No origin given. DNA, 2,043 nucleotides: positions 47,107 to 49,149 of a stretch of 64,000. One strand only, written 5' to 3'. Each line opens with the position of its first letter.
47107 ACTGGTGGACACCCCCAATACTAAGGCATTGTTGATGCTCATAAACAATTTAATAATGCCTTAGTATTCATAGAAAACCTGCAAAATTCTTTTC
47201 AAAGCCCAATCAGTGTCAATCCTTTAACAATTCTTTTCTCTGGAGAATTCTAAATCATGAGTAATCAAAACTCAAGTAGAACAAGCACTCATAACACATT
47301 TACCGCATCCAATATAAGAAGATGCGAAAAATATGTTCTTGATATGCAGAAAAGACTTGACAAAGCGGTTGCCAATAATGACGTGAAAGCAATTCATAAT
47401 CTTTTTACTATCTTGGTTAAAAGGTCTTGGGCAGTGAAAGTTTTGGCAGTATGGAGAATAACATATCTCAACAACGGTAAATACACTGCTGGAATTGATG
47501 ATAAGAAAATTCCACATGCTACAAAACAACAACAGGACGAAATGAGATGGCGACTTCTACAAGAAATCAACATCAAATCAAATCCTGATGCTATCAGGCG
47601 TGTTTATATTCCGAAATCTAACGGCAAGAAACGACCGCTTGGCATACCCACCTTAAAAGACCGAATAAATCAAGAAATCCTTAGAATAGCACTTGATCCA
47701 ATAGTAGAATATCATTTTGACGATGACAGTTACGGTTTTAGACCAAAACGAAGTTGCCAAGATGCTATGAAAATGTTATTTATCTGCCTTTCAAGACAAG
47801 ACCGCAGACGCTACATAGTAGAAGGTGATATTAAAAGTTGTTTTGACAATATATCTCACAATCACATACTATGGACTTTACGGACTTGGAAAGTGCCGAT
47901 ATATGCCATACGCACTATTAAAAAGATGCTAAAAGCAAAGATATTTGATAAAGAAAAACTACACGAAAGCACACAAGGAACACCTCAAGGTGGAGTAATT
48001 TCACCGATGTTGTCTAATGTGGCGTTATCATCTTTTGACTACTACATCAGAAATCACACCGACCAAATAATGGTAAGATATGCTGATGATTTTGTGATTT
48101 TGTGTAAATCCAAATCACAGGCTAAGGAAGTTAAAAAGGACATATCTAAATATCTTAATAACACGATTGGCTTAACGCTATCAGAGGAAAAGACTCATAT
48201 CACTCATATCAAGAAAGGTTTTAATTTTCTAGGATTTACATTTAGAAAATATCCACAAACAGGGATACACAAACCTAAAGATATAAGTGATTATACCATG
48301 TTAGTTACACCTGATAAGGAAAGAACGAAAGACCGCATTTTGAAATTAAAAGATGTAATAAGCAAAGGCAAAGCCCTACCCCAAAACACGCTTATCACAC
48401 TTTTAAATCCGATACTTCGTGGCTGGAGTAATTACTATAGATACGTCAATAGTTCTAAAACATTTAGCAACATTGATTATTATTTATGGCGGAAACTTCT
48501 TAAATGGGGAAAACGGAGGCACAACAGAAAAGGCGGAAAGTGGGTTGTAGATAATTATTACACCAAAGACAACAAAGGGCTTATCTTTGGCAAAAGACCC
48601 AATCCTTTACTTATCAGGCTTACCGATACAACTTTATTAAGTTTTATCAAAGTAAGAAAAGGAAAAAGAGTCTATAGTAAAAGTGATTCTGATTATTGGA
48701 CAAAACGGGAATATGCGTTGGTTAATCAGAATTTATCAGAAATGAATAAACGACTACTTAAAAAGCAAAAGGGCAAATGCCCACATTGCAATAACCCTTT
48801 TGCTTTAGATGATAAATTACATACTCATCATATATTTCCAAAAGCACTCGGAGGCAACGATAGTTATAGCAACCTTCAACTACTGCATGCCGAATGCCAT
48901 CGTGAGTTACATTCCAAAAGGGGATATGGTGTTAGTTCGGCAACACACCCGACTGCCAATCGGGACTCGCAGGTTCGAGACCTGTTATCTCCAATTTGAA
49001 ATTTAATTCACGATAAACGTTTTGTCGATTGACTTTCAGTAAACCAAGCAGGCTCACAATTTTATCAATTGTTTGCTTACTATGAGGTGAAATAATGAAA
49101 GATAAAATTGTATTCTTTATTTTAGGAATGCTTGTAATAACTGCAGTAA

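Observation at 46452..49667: Oversized group II intron whose domain IV carries cargo (tRNA-like gene, extra ORF, promoter)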

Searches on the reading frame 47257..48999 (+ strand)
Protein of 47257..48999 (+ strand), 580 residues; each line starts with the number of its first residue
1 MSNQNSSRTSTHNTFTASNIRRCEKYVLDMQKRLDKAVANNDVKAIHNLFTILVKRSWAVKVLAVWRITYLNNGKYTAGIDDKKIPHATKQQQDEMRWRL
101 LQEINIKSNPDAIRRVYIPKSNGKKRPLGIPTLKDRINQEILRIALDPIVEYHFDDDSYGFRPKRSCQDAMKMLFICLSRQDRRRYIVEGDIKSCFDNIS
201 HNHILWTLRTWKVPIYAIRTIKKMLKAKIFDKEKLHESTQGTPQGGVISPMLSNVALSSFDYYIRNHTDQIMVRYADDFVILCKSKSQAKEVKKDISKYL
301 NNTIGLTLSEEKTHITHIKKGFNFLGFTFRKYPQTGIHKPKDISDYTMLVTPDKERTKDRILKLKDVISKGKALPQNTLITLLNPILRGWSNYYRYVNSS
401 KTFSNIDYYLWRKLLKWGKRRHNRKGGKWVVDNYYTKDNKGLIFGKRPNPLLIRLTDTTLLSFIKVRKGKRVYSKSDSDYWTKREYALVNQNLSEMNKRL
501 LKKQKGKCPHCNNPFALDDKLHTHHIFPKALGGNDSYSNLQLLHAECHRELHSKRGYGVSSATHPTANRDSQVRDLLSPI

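Call 6: search_protein_families(library=pfam, proteins=[window:47257-48999:+], max_evalue=0.01)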
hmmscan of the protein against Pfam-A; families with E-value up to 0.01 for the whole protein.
window:47257-48999:+ (580 aa): 6 families
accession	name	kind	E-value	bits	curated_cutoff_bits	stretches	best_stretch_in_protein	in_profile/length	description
PF00078.32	RVT_1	-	5.7e-44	150.7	29.6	1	118-329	1-205/205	Reverse transcriptase (RNA-dependent DNA polymerase)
PF08388.16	GIIM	-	8.4e-22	77.4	23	1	363-435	7-80/80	Group II intron, maturase-specific domain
PF13655.11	RVT_N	-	1.8e-13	51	28.1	1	21-90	7-75/83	N-terminal domain of reverse transcriptase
PF01844.29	HNH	-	7.2e-12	45.7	21.4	1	508-554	1-47/47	HNH endonuclease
PF14279.12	HNH_5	-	2.1e-07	31.2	27.5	1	508-552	1-44/56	HNH endonuclease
PF01348.27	Intron_maturas2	-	0.0039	17.6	20.8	0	374-411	41-79/140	Type II intron maturase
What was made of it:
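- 47257..48999 (+): Intron-encoded protein (RT, maturase X, D and HNH endonuclease), 580 codons. The functional part ends near 48916, and the last 26 codons are read-through of the tRNA. Pfam RVT_N, RVT_1, GIIM and HNH (call 6).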

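Call 8: find_homologous_proteins(query=window:47257-48999:+, max_evalue=1e-20)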
Query window:47257-48999:+ (580 aa): 7999 proteins with E <= 1e-20 among 8000 candidates; the best 120 are listed.
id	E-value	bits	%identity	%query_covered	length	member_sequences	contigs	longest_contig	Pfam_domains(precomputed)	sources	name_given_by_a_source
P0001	0.0e+0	1250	98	95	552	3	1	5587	PF00078.33,PF01844.30,PF13655.12,PF08388.17,PF14279.13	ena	-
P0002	1.7e-283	959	75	96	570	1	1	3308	PF00078.33,PF01844.30,PF13655.12,PF08388.17,PF14279.13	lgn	-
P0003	6.7e-248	842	67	95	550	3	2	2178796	PF00078.33,PF01844.30,PF13655.12,PF08388.17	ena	-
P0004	4.9e-242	822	66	94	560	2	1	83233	PF00078.33,PF01844.30,PF13655.12,PF08388.17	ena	-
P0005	2.9e-238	810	66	90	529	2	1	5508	PF00078.33,PF01844.30,PF13655.12,PF08388.17,PF14279.13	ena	-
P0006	7.4e-238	809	66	94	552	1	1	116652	PF00078.33,PF01844.30,PF13655.12,PF08388.17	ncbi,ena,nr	ncbi:MAG: group II intron reverse transcriptase/maturase [Candidatus Poribacteria bacterium]|nr:grou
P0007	9.2e-235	798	63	94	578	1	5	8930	PF00078.33,PF01844.30,PF22790.3,PF13655.12,PF08388.17,PF14279.13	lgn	-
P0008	9.9e-229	779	61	98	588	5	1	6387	PF00078.33,PF01844.30,PF13655.12,PF08388.17,PF14279.13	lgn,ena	-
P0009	2.9e-222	757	62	94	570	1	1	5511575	PF00078.33,PF01844.30,PF13655.12,PF08388.17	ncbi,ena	-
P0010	2.5e-215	734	67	83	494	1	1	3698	PF00078.33,PF13655.12,PF08388.17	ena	-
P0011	2.7e-213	728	58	94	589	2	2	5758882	PF00078.33,PF01844.30,PF13655.12,PF08388.17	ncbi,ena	-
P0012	2.2e-212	725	60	94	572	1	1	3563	PF00078.33,PF01844.30,PF13655.12,PF08388.17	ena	-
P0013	1.3e-208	712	60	91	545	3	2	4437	PF00078.33,PF01844.30,PF13655.12,PF08388.17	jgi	jgi:RNA-directed DNA polymerase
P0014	4.6e-206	704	58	93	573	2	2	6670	PF00078.33,PF01844.30,PF13655.12,PF08388.17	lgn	-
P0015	1.2e-202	692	58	94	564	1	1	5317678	PF00078.33,PF01844.30,PF13655.12,PF08388.17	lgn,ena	-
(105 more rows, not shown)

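Call 10: find_encoding_contigs(protein=P0001, flank=5000, max_places=6)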
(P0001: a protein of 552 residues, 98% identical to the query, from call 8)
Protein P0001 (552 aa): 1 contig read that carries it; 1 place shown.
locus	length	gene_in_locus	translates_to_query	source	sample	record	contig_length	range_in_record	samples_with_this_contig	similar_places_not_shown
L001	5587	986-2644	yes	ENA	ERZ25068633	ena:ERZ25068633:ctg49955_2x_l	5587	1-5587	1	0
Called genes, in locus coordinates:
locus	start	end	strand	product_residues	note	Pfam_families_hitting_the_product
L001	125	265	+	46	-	-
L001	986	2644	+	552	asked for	PF13655:RVT_N, PF00078:RVT_1, PF08388:GIIM, PF01844:HNH, PF14279:HNH_5 (weak)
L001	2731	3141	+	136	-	-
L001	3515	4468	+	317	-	PF03544:TonB_C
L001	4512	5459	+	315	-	PF03544:TonB_C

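Call 11: find_encoding_contigs(protein=P0002, flank=5000, max_places=4)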
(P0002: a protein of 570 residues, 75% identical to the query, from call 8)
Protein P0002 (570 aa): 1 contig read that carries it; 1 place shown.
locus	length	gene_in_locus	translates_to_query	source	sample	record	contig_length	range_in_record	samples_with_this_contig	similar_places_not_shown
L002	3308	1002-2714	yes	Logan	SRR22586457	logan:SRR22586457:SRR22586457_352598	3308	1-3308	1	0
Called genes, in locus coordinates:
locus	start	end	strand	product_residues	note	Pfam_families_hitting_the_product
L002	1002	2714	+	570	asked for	PF13655:RVT_N, PF00078:RVT_1, PF08388:GIIM, PF01844:HNH, PF14279:HNH_5 (weak)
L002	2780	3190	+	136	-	-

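Call 13: find_encoding_contigs(protein=P0008, flank=5000, max_places=6)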
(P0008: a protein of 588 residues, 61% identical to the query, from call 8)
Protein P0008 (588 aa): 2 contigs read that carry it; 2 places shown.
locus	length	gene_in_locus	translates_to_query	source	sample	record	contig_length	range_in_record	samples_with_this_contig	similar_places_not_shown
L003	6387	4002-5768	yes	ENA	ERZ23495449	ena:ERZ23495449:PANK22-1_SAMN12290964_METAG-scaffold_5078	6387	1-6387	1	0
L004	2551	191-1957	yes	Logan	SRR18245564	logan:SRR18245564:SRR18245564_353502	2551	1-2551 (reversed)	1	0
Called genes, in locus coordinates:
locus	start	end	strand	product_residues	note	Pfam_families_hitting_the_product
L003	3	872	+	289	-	?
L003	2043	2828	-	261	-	PF13385:Laminin_G_3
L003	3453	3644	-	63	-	-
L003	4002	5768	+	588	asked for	PF13655:RVT_N, PF00078:RVT_1, PF08388:GIIM, PF01844:HNH, PF14279:HNH_5 (weak)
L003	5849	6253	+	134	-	-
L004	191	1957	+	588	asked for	PF13655:RVT_N, PF00078:RVT_1, PF08388:GIIM, PF01844:HNH, PF14279:HNH_5 (weak)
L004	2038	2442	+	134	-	-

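Call 14: find_encoding_contigs(protein=P0007, flank=5000, max_places=6)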
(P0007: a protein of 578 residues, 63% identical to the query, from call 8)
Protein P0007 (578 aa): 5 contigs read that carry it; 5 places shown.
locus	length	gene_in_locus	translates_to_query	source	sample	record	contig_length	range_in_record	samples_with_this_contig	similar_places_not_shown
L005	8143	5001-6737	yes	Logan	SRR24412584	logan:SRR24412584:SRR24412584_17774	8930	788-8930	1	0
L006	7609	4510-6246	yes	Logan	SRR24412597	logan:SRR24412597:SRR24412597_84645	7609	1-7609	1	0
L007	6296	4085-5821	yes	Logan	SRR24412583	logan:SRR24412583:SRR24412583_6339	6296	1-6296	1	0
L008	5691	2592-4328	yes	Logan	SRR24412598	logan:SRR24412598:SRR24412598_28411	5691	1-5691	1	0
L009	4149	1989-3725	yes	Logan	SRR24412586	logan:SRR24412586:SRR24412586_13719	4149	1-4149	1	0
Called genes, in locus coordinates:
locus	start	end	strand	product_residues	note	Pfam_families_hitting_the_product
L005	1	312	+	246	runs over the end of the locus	PF13085:Fer2_3, PF13183:Fer4_8, PF13534:Fer4_17 (weak)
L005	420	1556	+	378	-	PF01408:GFO_IDH_MocA, PF02894:GFO_IDH_MocA_C, PF22725:GFO_IDH_MocA_C3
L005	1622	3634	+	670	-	PF07719:TPR_2 (faint), PF13181:TPR_8 (faint), PF13431:TPR_17 (faint), PF13174:TPR_6 (faint), PF00515:TPR_1 (faint), PF12895:ANAPC3 (faint), PF13525:YfiO (weak), PF13432:TPR_16, +6 more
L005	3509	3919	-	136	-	-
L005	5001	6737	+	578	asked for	PF13655:RVT_N, PF22790:YkoP (faint), PF00078:RVT_1, PF08388:GIIM, PF01844:HNH, PF14279:HNH_5 (weak)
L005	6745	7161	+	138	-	-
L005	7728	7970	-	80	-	-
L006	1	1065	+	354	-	?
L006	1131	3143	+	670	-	PF07719:TPR_2 (faint), PF13181:TPR_8 (faint), PF13431:TPR_17 (faint), PF13174:TPR_6 (faint), PF00515:TPR_1 (faint), PF12895:ANAPC3 (faint), PF13525:YfiO (weak), PF13432:TPR_16, +6 more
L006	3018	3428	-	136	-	-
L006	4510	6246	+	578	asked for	PF13655:RVT_N, PF22790:YkoP (faint), PF00078:RVT_1, PF08388:GIIM, PF01844:HNH, PF14279:HNH_5 (weak)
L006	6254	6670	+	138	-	-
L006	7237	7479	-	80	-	-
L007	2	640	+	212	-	?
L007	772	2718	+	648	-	PF00515:TPR_1 (faint), PF07719:TPR_2 (faint), PF12895:ANAPC3 (faint), PF13174:TPR_6 (faint), PF13181:TPR_8 (faint), PF13424:TPR_12 (faint), PF13525:YfiO (weak), PF13432:TPR_16, +6 more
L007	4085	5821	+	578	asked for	PF13655:RVT_N, PF22790:YkoP (faint), PF00078:RVT_1, PF08388:GIIM, PF01844:HNH, PF14279:HNH_5 (weak)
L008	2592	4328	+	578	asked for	PF13655:RVT_N, PF22790:YkoP (faint), PF00078:RVT_1, PF08388:GIIM, PF01844:HNH, PF14279:HNH_5 (weak)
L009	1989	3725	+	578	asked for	PF13655:RVT_N, PF22790:YkoP (faint), PF00078:RVT_1, PF08388:GIIM, PF01844:HNH, PF14279:HNH_5 (weak)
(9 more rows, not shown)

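Call 15: find_encoding_contigs(protein=P0004, flank=5000, max_places=4)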
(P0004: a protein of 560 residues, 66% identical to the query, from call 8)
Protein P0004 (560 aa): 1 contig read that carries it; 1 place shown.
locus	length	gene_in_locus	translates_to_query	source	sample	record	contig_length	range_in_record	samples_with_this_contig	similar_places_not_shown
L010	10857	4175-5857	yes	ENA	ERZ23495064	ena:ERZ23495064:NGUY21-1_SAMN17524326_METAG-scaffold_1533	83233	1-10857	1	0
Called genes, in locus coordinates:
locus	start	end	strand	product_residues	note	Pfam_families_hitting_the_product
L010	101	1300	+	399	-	PF00171:Aldedh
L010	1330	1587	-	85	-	-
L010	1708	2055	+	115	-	PF26549:Tricorn_N, PF26550:Tricorn_2nd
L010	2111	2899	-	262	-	PF13385:Laminin_G_3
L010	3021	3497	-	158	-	-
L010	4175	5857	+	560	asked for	PF13655:RVT_N, PF00078:RVT_1, PF08388:GIIM, PF01844:HNH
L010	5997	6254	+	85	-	-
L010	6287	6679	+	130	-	-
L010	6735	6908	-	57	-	-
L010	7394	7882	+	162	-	PF00355:Rieske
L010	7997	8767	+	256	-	PF00033:Cytochrome_B, PF13631:Cytochrom_B_N_2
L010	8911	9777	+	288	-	PF00032:Cytochrom_B_C (weak)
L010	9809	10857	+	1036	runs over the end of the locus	PF22113:Mtrc-MtrF_II-IV_dom (faint), PF14522:Cytochrome_C7 (faint), PF02433:FixO (faint), PF00034:Cytochrom_C (weak), PF13442:Cytochrome_CBB3 (weak)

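Call 31: find_related_loci(query=window:47257-48916:+, collection=genome_contigs, flank=5000)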
Query window:47257-48916:+ (553 aa) in genome_contigs; peptide patterns used: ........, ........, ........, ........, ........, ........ (x = any residue, [..] = any of these).
88 stretches matched a pattern; 2 encode a relative of the query (tblastn E <= 1e-3); 2 distinct loci.
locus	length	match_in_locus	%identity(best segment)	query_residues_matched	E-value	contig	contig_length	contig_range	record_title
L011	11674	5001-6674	54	6-552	0e+0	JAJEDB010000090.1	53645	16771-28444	MAG: Candidatus Poribacteria bacterium isolate jk18xAbins.50 k141_526701, whole genome shotgun sequence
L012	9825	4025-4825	26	125-326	2e-12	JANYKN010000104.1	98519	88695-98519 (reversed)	MAG: Bacteroidetes bacterium isolate GL140_5_metabinner_2 GL140_5_k141_2856350, whole genome shotgun sequence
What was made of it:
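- Tried and rejected: The IEP scan of genome_contigs gave only one true relative, L011 (call 31).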

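Call 67: search_protein_families(library=pfam, proteins=[L011:6794-7318:+, L010:5997-6251:+, L011:7526-7840:+, L005:7728-7970:-], max_evalue=0.01)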
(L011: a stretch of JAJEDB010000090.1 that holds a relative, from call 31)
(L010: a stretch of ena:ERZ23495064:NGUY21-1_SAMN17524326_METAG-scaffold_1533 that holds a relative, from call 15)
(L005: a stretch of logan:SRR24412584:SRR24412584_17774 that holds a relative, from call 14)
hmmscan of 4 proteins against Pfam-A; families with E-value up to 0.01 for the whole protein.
L011:6794-7318:+ (175 aa): 1 family
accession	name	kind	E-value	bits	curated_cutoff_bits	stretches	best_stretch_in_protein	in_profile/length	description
PF12776.13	Myb_DNA-bind_3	-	0.0038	18.6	23.6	1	14-88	2-77/96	Myb/SANT-like DNA-binding domain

L010:5997-6251:+ (85 aa): 0 families

L011:7526-7840:+ (105 aa): 2 families
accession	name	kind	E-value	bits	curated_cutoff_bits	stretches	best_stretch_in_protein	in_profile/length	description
PF09527.15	ATPase_gene1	-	1.3e-08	35.2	26.6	1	27-76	4-53/54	Putative F0F1-ATPase subunit Ca2+/Mg2+ transporter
PF13436.11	Gly-zipper_OmpA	-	0.0051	17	27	1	41-72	11-42/44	Glycine-zipper domain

L005:7728-7970:- (80 aa): 0 families

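Call 71: search_solved_structures(query=window:47257-48916:+, max_evalue=0.00001)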
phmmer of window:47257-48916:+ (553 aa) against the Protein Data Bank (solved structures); distinct sequences matched with E-value up to 0.00001: 13.
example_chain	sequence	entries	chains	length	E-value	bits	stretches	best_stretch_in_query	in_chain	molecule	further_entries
6me0_C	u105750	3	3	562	3.4e-95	322.7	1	7-553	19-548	Maturase reverse transcriptase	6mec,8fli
5g2x_C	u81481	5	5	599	4.5e-46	160.5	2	38-264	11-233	GROUP II INTRON-ENCODED PROTEIN LTRA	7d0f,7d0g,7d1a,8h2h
7uim_D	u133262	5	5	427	4.7e-40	140.7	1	106-407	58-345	Group II intron reverse transcriptase/maturase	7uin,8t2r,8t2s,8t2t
5hhj_A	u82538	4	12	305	4.9e-37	130.7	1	101-330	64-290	Retron-type reverse transcriptase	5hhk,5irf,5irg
5hhl_A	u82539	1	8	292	1.9e-36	128.8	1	106-336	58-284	Retron-type reverse transcriptase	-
6ar1_A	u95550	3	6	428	2.9e-36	128.2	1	108-415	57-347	GsI-IIC RT | Trt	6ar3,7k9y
7kft_D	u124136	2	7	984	3.2e-26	95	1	114-332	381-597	Cas6-RT-Cas1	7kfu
9d4s_A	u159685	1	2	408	5e-11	44.9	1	119-415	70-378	Group II intron-like 4 reverse transcriptase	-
9d5x_A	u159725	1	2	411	5.1e-11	44.8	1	119-415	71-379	Group II intron-like 4 reverse transcriptase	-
8bgj_A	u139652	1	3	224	7.5e-08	34.4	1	154-327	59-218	RNA-directed DNA polymerase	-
21ou_A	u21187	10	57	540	1.1e-07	33.8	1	183-320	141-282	Reverse transcriptase domain-containing protein | UG15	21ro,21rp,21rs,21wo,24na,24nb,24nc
9vdo_A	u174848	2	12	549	1.1e-07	33.8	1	183-320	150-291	Reverse transcriptase domain-containing protein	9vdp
9ltm_A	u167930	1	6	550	1.1e-07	33.8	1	183-320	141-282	Reverse transcriptase domain-containing protein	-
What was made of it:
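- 47257..48999 (+): Closest solved structure is 6ME0 chain C, deposited as 'Maturase reverse transcriptase', E 3e-95 (call 71).
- Closest known: Mobile bacterial group IIB. Same: The IEP aligns end to end with 6ME0 chain C, E 3e-95 (call 71).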
